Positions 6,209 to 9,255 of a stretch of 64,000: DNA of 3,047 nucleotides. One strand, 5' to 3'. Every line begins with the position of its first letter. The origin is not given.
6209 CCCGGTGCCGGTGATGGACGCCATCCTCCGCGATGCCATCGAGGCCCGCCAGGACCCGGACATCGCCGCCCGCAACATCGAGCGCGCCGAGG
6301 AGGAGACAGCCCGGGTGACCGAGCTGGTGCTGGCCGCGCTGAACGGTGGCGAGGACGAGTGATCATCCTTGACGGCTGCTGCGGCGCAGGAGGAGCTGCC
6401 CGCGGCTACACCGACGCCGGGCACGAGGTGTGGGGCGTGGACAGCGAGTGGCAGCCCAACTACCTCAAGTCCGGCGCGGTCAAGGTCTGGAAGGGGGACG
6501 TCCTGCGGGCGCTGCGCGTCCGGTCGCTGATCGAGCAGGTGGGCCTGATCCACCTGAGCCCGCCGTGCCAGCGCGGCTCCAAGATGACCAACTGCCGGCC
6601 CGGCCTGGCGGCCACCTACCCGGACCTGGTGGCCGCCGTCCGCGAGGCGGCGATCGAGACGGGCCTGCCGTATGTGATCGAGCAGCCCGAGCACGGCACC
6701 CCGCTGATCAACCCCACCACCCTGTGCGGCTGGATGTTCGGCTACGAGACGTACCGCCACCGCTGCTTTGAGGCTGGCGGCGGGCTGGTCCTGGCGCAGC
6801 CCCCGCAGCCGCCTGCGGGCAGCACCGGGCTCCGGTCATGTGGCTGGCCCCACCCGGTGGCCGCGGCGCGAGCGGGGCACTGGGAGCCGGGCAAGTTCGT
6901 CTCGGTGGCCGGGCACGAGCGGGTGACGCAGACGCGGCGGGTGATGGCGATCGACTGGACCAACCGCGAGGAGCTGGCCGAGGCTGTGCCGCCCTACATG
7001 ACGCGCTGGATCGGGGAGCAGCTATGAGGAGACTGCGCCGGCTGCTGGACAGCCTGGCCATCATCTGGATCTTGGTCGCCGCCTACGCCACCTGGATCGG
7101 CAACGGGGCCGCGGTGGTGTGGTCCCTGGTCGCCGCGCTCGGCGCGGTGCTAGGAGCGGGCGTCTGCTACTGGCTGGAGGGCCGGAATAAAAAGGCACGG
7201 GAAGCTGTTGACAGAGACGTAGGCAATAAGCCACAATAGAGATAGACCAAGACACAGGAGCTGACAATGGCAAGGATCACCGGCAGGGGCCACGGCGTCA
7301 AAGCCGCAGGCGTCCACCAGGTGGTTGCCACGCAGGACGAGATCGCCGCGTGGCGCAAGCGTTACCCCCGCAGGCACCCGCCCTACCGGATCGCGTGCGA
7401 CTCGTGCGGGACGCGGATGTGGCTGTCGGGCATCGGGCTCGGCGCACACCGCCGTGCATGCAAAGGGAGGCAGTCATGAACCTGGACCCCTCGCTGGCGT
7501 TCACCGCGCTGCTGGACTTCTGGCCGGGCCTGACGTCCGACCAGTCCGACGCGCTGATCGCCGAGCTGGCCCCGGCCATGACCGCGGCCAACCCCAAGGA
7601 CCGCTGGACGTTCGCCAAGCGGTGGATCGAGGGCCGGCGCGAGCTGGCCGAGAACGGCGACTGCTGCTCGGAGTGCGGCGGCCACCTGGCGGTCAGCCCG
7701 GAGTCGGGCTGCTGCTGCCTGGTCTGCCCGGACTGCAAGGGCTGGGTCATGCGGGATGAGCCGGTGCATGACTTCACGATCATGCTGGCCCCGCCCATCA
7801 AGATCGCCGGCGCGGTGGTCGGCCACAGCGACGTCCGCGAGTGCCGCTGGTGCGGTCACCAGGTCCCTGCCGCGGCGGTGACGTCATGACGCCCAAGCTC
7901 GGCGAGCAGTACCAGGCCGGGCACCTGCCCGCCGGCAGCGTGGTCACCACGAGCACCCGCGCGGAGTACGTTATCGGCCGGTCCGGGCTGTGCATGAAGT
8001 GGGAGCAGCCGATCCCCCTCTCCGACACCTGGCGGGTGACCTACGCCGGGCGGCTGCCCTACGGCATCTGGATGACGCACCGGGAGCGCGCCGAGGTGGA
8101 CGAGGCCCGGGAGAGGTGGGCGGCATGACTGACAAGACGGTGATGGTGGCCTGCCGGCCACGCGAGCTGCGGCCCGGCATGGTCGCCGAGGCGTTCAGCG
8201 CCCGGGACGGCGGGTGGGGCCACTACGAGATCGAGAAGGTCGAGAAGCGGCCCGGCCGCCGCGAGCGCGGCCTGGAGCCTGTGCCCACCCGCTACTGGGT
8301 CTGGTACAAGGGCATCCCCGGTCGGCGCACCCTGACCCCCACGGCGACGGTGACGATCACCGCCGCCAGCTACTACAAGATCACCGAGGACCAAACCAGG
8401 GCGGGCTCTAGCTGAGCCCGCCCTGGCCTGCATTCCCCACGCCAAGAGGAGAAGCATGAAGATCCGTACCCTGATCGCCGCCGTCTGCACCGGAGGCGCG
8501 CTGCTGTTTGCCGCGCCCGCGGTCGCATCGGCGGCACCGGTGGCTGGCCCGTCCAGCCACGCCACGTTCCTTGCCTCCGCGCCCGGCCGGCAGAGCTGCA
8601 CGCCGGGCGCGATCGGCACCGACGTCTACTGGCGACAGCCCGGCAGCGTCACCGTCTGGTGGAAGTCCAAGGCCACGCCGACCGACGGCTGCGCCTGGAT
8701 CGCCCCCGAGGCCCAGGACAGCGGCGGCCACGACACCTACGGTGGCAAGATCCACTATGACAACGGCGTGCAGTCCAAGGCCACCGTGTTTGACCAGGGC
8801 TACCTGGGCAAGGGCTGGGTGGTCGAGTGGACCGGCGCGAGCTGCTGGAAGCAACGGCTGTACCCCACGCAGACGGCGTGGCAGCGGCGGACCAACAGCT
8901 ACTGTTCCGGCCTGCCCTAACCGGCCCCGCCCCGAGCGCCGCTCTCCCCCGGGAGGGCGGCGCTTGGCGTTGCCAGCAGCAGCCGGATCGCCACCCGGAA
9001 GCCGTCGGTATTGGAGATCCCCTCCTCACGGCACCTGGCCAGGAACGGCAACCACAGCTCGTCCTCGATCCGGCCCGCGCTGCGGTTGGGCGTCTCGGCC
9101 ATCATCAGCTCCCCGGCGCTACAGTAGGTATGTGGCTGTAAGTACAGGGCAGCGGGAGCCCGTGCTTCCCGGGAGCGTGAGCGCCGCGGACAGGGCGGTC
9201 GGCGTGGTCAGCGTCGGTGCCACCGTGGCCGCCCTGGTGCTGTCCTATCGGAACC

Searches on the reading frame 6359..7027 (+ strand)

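Call 30: search_protein_families(library=pfam, proteins=[window:6359-7027:+], max_evalue=0.01)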
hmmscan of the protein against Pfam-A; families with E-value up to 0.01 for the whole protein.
window:6359-7027:+ (222 aa): 1 family
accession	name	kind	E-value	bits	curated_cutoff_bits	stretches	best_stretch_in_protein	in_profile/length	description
PF09445.16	Methyltransf_15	-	0.008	16.2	22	0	2-41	3-42/165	RNA cap guanine-N2 methyltransferase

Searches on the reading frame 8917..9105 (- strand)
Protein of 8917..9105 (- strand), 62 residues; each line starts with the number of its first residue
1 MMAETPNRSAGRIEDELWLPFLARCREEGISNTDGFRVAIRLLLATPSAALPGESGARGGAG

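Call 13: search_protein_families(library=pfam, proteins=[window:8917-9105:-], max_evalue=0.01)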
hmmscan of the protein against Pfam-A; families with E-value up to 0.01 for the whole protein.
window:8917-9105:- (62 aa): 0 families

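Call 14: search_protein_families(library=phrogs, proteins=[window:8917-9105:-], max_evalue=0.01)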
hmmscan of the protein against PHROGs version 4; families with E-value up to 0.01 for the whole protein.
window:8917-9105:- (62 aa): 0 families
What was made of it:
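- On Ribbon-helix-helix (Arc/MetJ/CopG) DNA-binding protein (the 8917-9105 product): Pfam and PHROGs give no hit (calls 13, 14).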

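Call 59: find_related_loci(query=A4, collection=viral_contigs, flank=10000)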
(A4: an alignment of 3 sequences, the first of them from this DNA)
Query A4 (62 aa) in viral_contigs; peptide patterns used: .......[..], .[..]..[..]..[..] (x = any residue, [..] = any of these).
29 stretches matched a pattern; 3 encode a relative of the query (tblastn E <= 1e-3); 3 distinct loci.
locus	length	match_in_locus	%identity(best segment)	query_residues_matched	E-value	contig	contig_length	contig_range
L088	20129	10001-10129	65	5-47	3e-16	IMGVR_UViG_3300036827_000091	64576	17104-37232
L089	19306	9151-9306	60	2-53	3e-16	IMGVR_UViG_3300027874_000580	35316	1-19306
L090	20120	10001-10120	65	5-44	4e-14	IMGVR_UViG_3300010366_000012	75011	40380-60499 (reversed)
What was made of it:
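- A scan of IMG/VR for the RHH signature NRSAGRI[ED] confirmed RHH relatives on only three contigs (call 59).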

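Call 62: find_homologous_proteins(query=A4, max_evalue=0.001)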
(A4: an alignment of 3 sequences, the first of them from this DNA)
Query A4 (3 sequences) (62 aa, profile of the alignment): 77 proteins with E <= 0.001 among 209 candidates.
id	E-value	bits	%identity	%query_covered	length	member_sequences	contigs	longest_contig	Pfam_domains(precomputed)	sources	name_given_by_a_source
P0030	1.6e-30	123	100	98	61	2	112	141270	-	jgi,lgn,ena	-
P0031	1.1e-21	94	55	90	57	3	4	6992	-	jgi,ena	-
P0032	3.8e-21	93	61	71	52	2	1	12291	-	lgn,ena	-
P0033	1.8e-20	91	81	60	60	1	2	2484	-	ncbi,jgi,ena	-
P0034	2.7e-20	90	67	58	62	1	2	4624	-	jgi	jgi:hypothetical protein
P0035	1.4e-19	88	55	85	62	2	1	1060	-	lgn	-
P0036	1.5e-19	88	67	77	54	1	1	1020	-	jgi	jgi:hypothetical protein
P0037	2.4e-19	87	55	85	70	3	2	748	-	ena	-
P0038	2.8e-19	87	59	71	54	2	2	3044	-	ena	-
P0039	2.8e-19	87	58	77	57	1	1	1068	-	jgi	-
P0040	4.2e-19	86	71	73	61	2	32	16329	-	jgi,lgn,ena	-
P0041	4.6e-19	86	52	89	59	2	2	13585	-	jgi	jgi:hypothetical protein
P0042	5.5e-19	86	67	69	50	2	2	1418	-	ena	-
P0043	6.3e-19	86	51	85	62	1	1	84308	-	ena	-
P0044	7.2e-19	85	66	76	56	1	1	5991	-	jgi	jgi:hypothetical protein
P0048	6.7e-18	82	63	85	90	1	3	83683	-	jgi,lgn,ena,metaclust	metaclust:\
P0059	7.5e-17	79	58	81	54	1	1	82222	-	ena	-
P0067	7.2e-16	76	48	90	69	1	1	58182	-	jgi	jgi:hypothetical protein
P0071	2.0e-15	74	49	95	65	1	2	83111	-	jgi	jgi:Ribbon-helix-helix protein, copG family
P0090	9.7e-13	66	54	81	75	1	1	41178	-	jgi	jgi:hypothetical protein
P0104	7.8e-8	50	51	63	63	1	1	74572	-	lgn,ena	-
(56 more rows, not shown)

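Call 63: find_encoding_contigs(protein=P0043, flank=10000, max_places=1)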
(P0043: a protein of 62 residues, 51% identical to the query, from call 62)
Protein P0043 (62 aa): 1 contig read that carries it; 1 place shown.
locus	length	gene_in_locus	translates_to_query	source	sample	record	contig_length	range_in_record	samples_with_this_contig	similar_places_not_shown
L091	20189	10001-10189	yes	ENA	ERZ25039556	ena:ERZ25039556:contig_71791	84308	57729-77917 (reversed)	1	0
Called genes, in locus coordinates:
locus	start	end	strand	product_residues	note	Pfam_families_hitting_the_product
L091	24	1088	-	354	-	-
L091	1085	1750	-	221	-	-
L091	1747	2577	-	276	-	PF01261:AP_endonuc_2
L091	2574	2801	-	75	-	-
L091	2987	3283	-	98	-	PF01844:HNH, PF14279:HNH_5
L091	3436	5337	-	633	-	-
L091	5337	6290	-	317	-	-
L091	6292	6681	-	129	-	-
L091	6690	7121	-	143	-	-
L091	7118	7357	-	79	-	-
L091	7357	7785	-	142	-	-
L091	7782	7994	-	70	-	-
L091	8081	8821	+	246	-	PF00392:GntR, PF07702:UTRA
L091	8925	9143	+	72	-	-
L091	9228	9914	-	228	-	PF10935:DUF2637 (weak)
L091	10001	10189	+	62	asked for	-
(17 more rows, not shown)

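Call 64: find_encoding_contigs(protein=P0048, flank=10000, max_places=1)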
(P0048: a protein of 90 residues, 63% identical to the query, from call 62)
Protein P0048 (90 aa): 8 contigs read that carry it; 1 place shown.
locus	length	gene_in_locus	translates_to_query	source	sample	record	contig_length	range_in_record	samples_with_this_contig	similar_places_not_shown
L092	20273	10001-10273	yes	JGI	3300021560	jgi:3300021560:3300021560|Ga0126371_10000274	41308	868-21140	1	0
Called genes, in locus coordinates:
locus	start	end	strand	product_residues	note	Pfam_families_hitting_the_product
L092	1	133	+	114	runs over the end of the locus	-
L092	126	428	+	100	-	-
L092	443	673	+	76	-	-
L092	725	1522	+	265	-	PF08924:Rv2525c_GlyHyd-like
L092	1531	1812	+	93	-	-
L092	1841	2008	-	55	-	-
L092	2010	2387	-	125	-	-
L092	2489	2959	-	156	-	-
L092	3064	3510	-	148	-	-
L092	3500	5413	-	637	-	-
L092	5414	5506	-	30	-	-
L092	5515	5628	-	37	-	-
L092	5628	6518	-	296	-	-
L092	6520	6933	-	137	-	-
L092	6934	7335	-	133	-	-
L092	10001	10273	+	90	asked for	-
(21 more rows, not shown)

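Call 65: find_encoding_contigs(protein=P0059, flank=10000, max_places=1)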
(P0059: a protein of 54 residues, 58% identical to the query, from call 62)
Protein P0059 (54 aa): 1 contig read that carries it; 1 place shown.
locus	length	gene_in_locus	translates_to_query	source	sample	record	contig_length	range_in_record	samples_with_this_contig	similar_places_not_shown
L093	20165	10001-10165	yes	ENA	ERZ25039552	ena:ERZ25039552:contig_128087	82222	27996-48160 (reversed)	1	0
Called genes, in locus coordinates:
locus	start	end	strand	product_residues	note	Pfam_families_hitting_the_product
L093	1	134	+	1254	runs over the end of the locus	-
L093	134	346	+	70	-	-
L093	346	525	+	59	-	-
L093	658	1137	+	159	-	-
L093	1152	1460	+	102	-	PF08924:Rv2525c_GlyHyd-like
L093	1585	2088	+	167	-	-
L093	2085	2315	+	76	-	-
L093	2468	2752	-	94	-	-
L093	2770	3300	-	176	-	PF01844:HNH (weak)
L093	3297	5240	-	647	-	-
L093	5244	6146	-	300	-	-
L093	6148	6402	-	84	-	-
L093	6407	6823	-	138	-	-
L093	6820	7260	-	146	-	-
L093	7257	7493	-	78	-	-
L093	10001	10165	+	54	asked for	-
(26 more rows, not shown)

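Call 66: find_encoding_contigs(protein=P0071, flank=10000, max_places=1)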
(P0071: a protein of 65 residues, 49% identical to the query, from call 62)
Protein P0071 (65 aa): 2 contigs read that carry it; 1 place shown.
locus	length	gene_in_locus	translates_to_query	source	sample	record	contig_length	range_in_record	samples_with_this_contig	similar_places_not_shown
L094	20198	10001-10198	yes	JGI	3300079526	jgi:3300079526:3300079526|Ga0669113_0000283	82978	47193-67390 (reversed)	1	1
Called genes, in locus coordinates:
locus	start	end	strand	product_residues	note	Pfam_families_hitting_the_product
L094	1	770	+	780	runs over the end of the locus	-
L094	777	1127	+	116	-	-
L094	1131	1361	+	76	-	-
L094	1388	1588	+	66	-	-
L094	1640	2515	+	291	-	-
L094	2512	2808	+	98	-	-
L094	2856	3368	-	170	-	PF01844:HNH (weak)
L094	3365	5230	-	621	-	-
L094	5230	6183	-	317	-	-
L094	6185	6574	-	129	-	-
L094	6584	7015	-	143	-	-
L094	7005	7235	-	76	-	-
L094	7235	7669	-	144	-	-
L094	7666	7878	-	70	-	-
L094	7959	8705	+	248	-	PF00392:GntR, PF07702:UTRA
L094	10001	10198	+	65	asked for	-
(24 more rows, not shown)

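Call 74: search_solved_structures(query=A5, max_evalue=10, show_alignments=2)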
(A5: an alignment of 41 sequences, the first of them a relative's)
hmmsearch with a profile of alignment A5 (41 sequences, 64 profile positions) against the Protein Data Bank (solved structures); distinct sequences matched with E-value up to 10: 7.
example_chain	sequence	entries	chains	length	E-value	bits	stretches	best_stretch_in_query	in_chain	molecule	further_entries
5cwl_A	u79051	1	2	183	0.0021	21.2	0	32-50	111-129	Designed helical repeat protein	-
5x3t_A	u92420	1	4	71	0.0066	19.7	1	15-54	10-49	Antitoxin VapB26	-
9h0m_E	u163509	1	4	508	0.049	16.9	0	6-14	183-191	PIT54 protein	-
7kd0_C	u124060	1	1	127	0.058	16.6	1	8-19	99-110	Anti-RON nanobody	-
6e9r_B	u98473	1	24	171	0.91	12.8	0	32-50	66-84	DHF46 filament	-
1njk_A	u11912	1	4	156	1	12.6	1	19-43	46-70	Hypothetical protein ybaW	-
6e9x_C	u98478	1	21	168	1.1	12.6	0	32-47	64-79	DHF91 filament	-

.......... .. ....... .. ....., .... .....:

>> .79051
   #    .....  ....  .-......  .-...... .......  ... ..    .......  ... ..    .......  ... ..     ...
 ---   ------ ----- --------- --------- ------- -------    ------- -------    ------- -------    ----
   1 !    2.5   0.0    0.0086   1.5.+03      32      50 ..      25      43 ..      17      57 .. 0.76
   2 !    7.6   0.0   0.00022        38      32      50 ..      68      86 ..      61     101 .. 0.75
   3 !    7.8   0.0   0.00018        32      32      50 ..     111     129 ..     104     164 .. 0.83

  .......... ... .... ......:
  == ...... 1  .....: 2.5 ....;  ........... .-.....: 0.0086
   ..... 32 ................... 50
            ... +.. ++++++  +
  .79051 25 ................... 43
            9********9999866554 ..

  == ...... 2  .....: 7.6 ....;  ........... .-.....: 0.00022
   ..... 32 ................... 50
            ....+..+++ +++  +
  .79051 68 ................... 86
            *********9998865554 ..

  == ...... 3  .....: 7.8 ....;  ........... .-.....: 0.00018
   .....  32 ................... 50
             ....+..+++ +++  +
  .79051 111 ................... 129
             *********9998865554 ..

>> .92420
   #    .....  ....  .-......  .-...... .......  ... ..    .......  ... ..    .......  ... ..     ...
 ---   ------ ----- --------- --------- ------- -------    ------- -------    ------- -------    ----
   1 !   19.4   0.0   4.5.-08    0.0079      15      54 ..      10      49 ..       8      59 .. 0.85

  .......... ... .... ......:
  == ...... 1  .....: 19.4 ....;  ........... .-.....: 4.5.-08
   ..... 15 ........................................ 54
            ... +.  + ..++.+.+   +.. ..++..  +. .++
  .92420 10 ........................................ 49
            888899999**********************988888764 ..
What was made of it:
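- On Ribbon-helix-helix (Arc/MetJ/CopG) DNA-binding protein (the 8917-9105 product): The profile hits the RHH antitoxin VapB26 (5x3t) at E=0.0066 (call 74).
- Closest known: Arc and Mnt of Salmonella phage P22. Different: The best PDB sequence match is VapB26, not Arc (call 74).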

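Call 76: find_encoding_contigs(protein=P0104, flank=10000, max_places=1)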
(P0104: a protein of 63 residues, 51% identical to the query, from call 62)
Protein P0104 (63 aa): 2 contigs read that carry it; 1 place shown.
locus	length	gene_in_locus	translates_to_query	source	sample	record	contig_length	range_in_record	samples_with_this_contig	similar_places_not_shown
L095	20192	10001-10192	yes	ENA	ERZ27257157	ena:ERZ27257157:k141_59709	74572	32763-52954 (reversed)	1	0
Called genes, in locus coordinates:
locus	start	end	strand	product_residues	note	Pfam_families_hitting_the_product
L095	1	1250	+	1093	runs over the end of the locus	-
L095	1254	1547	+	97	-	-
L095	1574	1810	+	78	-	-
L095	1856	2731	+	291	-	PF08924:Rv2525c_GlyHyd-like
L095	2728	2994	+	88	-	-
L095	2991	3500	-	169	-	-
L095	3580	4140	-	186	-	-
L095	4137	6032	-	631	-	-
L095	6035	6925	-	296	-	-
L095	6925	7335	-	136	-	-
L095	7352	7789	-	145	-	-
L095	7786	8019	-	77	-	-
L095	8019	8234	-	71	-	-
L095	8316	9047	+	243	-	PF00392:GntR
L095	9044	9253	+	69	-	-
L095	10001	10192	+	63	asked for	-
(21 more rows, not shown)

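Call 77: find_encoding_contigs(protein=P0067, flank=10000, max_places=1)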
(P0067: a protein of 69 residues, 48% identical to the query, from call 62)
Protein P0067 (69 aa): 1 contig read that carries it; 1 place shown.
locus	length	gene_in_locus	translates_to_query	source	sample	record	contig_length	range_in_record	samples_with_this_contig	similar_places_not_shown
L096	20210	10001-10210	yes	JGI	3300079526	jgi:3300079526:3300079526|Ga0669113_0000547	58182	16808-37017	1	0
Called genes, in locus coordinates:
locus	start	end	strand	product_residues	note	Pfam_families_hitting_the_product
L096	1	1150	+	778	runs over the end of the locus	-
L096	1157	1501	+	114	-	-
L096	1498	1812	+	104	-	-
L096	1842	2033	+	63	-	-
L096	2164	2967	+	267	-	PF08924:Rv2525c_GlyHyd-like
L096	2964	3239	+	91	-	-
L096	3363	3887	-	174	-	PF01844:HNH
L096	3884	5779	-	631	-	-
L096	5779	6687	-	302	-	-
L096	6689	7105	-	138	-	-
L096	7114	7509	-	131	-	-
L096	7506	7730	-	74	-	-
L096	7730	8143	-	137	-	-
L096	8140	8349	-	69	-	-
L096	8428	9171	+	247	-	PF00392:GntR, PF07702:UTRA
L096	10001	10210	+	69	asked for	-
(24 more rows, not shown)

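Call 78: find_encoding_contigs(protein=P0090, flank=10000, max_places=1)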
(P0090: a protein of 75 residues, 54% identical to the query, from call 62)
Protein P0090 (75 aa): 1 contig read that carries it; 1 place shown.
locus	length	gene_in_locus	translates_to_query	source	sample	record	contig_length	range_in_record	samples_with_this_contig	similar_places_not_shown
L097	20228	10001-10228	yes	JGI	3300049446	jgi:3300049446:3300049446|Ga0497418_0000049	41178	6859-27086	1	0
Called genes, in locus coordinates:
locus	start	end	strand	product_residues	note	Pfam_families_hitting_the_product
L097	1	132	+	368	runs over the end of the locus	PF13641:Glyco_tranf_2_3 (weak), PF00535:Glycos_transf_2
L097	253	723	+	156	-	-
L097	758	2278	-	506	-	PF00463:ICL, PF13714:PEP_mutase, PF00463:ICL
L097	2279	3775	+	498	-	PF12844:HTH_19 (weak), PF13560:HTH_31, PF01381:HTH_3, PF13443:HTH_26 (weak), PF06114:Peptidase_M78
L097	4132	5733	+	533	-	-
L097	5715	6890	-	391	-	PF01494:FAD_binding_3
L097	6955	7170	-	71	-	-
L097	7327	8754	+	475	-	PF16952:Gln-synt_N_2, PF00120:Gln-synt_C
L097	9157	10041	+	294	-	-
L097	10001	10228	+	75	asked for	-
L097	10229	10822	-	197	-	-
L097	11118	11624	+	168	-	-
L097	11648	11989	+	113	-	PF04909:Amidohydro_2 (weak)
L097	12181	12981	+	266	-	PF03707:MHYT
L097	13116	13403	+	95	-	PF12399:BCA_ABC_TP_C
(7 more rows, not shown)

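Call 80: predict_structure(alignment_id=A5)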
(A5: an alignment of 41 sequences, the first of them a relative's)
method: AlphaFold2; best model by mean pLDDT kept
length: 61 residues; sequences in the alignment: 41
mean_pLDDT: 76.3   pTM: 0.52
mean pLDDT of the five models: 76.3, 76.3, 75.8, 74.9, 74.7
residues with pLDDT >= 90: 31; 70-90: 4; 50-70: 18; < 50: 8
segments of 3 or more residues with pLDDT < 50: 57-61
pLDDT, mean of each block of 10 residues (from residue 1): 53 93 98 95 74 48 40
secondary structure, 60 per line:
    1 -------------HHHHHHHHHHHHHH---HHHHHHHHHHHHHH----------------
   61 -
elements in order: H14-27 H31-44
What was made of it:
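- On Ribbon-helix-helix (Arc/MetJ/CopG) DNA-binding protein (the 8917-9105 product): Block-mean pLDDT is 93-98 for residues 11-40 (call 80).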

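Call 83: fold_search(model_id=the predicted structure, library=pdb)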
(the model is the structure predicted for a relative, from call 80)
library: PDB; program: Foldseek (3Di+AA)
matches with E <= 10: 20; with E <= 0.001: 0
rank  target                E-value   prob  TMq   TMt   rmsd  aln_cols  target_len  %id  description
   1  5x3t_A                5.9e-01  0.51  0.48  0.42   7.8        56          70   25  VapBC from Mycobacterium tuberculosis (released 2017-06-07)
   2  1ea4_B                2.3e+00  0.69  0.50  0.72   0.8        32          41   19  TRANSCRIPTIONAL REPRESSOR COPG/22bp dsDNA COMPLEX (released 2001-07-05)
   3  1b01_A                2.6e+00  0.63  0.53  0.73   0.8        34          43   18  TRANSCRIPTIONAL REPRESSOR COPG/DNA COMPLEX (released 1999-11-19)
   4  2mdv_MODEL_1_A        2.6e+00  0.35  0.43  0.62   1.4        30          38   23  NMR structure of beta alpha alpha 38 (released 2014-10-01)
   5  1ea4_E                3.1e+00  0.60  0.53  0.72   0.8        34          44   18  TRANSCRIPTIONAL REPRESSOR COPG/22bp dsDNA COMPLEX (released 2001-07-05)
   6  7wj0_MODEL_1_A        3.3e+00  0.47  0.53  0.64   2.5        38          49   26  Solution structure of N-terminal domain (nMazE6) of mycobacterial antitoxin MazE6 from MazEF6 TA system (released 2022-10-12)
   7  1ea4_F                3.5e+00  0.54  0.50  0.66   0.8        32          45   19  TRANSCRIPTIONAL REPRESSOR COPG/22bp dsDNA COMPLEX (released 2001-07-05)
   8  6kyt_Q                3.8e+00  0.28  0.48  0.42   3.8        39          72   26  The structure of the M. tb toxin MazEF-mt1 complex (released 2020-08-05)
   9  1ea4_H                4.1e+00  0.51  0.53  0.72   0.7        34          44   18  TRANSCRIPTIONAL REPRESSOR COPG/22bp dsDNA COMPLEX (released 2001-07-05)
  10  2cpg_C                4.1e+00  0.44  0.50  0.70   0.9        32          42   19  TRANSCRIPTIONAL REPRESSOR COPG (released 1999-11-19)
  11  6kyt_C                4.8e+00  0.21  0.47  0.40   3.8        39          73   26  The structure of the M. tb toxin MazEF-mt1 complex (released 2020-08-05)
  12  1ea4_A                6.0e+00  0.35  0.50  0.71   0.8        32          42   19  TRANSCRIPTIONAL REPRESSOR COPG/22bp dsDNA COMPLEX (released 2001-07-05)
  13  7nyw_I                6.0e+00  0.33  0.51  0.24   1.1        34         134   12  Cryo-EM structure of the MukBEF-MatP-DNA head module (released 2021-07-07)
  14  8u12_A                7.5e+00  0.28  0.52  0.63   0.9        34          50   15  Crystal Structure of Antitoxin Protein Rv0298 of Type II Toxin-antitoxin Systems from Mycobacterium tuberculosis (released 2023-09-27)
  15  2cpg_B                8.1e+00  0.28  0.50  0.67   0.8        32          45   19  TRANSCRIPTIONAL REPRESSOR COPG (released 1999-11-19)
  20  1b28_MODEL_1_A        9.4e+00  0.08  0.41  0.46   6.2        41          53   20  ARC REPRESSOR MYL MUTANT FROM SALMONELLA BACTERIOPHAGE P22 (released 1999-11-03)
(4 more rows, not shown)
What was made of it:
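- On Ribbon-helix-helix (Arc/MetJ/CopG) DNA-binding protein (the 8917-9105 product): 17 of the 20 Foldseek matches are proteins I recognise as RHH (VapB26, 8 CopG chains at rmsd 0.7-0.9 A over 32-34 residues, MazE, AmrZ, MatP, Arc), but all have E>0.5 (call 83).
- The fold is supported by calls 74, 80 and 83.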

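Call 88: find_related_loci(query=A5, collection=genome_contigs, flank=10000)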
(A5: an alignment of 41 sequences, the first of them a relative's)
Query A5 (61 aa) in genome_contigs; peptide patterns used: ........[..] (x = any residue, [..] = any of these).
20 stretches matched a pattern; 2 encode a relative of the query (tblastn E <= 1e-3); 2 distinct loci.
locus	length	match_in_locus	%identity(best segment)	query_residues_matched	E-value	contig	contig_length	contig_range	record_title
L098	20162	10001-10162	63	4-56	9e-19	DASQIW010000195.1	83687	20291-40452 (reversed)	MAG TPA_asm: Streptosporangiaceae bacterium isolate SMAG_U11869 k141_3698726, whole genome shotgun sequence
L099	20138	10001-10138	57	4-49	3e-12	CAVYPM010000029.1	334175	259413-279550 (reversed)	MAG: uncultured Actinomycetes bacterium isolate MFD05513.bin.1.180 genome assembly, contig: contig_9449, whole genome sh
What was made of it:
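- The host is unknown; an 83.7-kb relative was binned with a Streptosporangiaceae MAG (call 88).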
